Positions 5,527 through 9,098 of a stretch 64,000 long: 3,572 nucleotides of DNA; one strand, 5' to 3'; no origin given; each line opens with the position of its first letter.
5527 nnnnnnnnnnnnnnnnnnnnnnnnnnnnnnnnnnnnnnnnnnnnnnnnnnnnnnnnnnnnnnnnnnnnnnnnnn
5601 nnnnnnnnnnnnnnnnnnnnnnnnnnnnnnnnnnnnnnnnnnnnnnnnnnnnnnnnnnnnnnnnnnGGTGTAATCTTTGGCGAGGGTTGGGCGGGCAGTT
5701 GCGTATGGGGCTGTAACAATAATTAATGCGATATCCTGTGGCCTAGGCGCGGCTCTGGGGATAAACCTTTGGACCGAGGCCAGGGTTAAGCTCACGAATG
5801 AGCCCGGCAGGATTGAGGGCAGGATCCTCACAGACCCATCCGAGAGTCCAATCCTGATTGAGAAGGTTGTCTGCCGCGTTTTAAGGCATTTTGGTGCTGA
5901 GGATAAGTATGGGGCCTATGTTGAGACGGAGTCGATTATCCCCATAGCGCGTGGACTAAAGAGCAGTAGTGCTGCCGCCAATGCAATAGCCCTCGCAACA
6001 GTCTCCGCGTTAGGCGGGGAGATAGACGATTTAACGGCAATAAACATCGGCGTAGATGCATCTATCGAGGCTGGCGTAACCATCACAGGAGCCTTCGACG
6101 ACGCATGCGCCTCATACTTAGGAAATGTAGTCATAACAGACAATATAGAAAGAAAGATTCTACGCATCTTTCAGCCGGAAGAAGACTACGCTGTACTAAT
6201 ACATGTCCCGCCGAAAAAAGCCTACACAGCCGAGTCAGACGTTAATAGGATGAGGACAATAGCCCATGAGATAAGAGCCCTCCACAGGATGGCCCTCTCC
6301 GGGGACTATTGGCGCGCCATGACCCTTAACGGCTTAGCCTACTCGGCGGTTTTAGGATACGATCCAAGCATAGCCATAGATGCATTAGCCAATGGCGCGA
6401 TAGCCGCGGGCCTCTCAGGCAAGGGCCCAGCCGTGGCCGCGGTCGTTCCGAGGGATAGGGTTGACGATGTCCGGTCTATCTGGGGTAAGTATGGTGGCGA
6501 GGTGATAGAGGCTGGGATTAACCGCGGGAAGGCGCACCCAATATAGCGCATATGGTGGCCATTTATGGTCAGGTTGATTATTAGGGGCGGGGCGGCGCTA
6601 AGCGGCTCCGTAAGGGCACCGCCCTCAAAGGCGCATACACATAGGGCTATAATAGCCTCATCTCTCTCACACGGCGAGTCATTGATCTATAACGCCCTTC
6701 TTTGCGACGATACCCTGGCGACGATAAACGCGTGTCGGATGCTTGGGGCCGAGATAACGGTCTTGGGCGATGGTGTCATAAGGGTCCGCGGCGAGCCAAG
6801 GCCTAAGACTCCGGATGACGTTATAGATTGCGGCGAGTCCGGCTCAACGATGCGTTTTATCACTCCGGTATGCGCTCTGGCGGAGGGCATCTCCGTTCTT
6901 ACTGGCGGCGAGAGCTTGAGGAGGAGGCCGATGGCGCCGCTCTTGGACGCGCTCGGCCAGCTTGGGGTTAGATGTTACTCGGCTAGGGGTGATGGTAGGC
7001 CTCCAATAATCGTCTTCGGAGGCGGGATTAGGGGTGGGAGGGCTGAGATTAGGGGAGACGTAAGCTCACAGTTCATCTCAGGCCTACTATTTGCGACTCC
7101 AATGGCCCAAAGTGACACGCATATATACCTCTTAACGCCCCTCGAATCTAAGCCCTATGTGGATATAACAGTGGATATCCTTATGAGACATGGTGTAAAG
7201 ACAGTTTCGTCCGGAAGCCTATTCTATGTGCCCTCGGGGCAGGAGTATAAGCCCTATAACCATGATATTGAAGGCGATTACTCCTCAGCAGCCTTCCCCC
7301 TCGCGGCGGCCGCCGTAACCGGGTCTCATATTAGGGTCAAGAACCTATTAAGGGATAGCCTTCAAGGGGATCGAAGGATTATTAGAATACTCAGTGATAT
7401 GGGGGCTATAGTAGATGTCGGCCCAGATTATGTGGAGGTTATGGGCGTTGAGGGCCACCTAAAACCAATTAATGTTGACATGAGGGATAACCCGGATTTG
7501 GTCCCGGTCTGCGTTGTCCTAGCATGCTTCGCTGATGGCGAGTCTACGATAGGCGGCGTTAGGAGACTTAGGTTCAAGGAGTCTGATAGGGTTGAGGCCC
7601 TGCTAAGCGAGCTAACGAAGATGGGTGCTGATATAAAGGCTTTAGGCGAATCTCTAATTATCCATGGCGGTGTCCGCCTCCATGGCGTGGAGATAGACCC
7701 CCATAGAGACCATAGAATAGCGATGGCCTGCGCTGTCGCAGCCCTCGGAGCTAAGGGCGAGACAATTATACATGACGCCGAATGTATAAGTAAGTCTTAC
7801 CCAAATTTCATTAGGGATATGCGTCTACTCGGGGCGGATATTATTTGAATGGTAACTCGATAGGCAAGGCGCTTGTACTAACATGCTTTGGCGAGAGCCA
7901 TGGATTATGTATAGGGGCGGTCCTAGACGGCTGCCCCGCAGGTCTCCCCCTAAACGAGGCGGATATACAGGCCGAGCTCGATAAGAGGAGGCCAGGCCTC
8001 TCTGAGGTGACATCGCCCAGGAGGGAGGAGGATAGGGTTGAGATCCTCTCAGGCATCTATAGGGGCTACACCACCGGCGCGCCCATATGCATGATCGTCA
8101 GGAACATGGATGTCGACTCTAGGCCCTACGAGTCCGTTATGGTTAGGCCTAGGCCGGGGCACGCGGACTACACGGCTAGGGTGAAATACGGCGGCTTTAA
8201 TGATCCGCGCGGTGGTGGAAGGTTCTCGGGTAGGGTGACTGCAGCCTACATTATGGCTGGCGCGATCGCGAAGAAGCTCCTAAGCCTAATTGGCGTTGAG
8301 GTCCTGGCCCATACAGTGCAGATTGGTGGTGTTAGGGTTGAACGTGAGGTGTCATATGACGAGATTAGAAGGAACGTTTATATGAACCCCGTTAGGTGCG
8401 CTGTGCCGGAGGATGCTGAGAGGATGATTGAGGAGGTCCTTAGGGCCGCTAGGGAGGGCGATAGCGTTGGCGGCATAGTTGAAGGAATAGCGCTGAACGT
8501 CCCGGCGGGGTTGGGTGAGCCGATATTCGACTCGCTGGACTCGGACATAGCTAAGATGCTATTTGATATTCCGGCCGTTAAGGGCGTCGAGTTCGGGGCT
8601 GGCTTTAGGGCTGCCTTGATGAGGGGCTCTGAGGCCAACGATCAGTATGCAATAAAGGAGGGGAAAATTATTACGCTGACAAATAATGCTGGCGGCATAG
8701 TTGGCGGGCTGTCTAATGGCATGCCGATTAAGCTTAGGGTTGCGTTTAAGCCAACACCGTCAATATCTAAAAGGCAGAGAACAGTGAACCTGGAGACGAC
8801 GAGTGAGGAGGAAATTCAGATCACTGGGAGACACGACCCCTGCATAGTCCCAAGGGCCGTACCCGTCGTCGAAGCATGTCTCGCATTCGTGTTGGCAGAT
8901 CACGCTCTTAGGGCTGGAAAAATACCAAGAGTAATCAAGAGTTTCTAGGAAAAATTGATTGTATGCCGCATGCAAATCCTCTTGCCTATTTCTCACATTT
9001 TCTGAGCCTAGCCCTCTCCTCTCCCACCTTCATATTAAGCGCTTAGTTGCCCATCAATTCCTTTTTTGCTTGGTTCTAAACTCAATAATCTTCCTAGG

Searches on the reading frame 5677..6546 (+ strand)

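Call 67: search_protein_families(library=pfam, proteins=[window:5677-6546:+], max_evalue=0.0001)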
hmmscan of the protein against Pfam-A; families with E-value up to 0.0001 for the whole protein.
window:5677-6546:+ (289 aa): 2 families
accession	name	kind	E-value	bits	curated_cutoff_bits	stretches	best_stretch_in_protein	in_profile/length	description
PF00288.32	GHMP_kinases_N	-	3.9e-13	49.8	22.3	1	61-149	3-86/87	GHMP kinases N terminal domain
PF08544.19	GHMP_kinases_C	-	1.6e-05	25.7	21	1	222-273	28-83/85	GHMP kinases C terminal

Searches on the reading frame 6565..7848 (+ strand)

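Call 41: search_protein_families(library=pfam, proteins=[window:6565-7848:+], max_evalue=0.0001)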
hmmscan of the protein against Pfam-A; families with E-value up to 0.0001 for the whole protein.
window:6565-7848:+ (427 aa): 1 family
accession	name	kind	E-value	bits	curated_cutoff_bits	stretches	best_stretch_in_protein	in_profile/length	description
PF00275.25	EPSP_synthase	-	1.2e-117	393.6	22.8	1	7-419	2-417/417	EPSP synthase (3-phosphoshikimate 1-carboxyvinyltransferase)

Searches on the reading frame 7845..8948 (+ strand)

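Call 67: search_protein_families(library=pfam, proteins=[window:7845-8948:+], max_evalue=0.0001)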
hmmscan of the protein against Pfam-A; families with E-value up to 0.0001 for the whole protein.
window:7845-8948:+ (367 aa): 1 family
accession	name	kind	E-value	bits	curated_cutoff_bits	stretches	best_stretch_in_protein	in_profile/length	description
PF01264.26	Chorismate_synt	-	4.3e-134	446.8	27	1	12-355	3-327/327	Chorismate synthase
